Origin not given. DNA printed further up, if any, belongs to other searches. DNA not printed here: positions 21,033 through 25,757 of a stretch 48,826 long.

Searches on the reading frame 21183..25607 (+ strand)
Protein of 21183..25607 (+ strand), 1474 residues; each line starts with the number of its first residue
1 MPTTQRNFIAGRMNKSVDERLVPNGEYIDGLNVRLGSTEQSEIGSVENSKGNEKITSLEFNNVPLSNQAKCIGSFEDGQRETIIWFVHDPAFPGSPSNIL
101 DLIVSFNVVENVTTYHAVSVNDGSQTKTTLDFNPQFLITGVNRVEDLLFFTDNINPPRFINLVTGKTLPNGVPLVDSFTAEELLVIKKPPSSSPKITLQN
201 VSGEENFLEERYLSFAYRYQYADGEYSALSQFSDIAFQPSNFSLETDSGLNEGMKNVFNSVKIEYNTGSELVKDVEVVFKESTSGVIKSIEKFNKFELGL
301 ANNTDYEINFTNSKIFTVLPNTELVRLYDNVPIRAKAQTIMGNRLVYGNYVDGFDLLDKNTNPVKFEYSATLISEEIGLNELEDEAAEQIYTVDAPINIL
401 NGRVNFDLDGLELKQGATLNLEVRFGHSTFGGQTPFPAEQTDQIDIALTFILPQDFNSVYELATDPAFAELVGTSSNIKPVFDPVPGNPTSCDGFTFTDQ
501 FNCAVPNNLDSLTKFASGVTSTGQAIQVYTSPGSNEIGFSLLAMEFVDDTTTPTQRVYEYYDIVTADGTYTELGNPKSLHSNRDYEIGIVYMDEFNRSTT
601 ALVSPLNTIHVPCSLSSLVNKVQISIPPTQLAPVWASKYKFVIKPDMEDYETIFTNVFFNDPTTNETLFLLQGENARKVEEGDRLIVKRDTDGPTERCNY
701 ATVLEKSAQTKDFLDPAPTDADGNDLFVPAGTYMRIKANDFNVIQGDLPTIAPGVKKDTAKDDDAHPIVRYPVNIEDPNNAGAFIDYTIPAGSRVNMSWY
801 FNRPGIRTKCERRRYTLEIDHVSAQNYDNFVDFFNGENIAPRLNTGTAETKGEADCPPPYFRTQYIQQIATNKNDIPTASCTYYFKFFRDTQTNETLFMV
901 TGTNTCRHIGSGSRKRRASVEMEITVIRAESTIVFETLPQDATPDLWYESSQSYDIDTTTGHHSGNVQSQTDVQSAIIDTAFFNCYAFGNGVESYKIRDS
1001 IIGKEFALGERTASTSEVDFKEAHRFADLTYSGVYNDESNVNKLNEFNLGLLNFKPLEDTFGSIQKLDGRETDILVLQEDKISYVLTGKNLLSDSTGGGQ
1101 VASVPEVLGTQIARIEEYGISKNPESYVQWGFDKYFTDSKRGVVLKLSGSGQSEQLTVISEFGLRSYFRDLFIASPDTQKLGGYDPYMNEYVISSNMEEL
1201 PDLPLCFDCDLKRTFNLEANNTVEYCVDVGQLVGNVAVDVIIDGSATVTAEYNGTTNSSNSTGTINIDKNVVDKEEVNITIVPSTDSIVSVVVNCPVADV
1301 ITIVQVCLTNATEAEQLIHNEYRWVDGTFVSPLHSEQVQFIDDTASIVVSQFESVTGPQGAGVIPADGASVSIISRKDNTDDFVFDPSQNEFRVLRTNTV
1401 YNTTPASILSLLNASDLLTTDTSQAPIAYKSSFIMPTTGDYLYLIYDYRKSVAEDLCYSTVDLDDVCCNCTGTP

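Call 11: search_protein_families(library=phrogs, proteins=[window:21183-25607:+], max_evalue=0.001)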
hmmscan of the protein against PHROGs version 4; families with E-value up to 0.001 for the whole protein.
window:21183-25607:+ (1474 aa): 1 family
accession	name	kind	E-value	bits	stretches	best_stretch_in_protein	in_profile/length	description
phrog_14478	-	head and packaging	1.1e-239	799.7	1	6-1452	3-1365/1474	virion structural protein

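Call 73: search_protein_families(library=pfam, proteins=[window:21183-25607:+], max_evalue=0.001)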
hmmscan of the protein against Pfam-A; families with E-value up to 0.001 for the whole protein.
window:21183-25607:+ (1474 aa): 1 family
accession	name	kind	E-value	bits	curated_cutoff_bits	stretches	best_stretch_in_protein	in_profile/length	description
PF25731.1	crAss_MUZ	-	3.4e-08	32.5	27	1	4-350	2-318/1224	Crassvirus muzzle protein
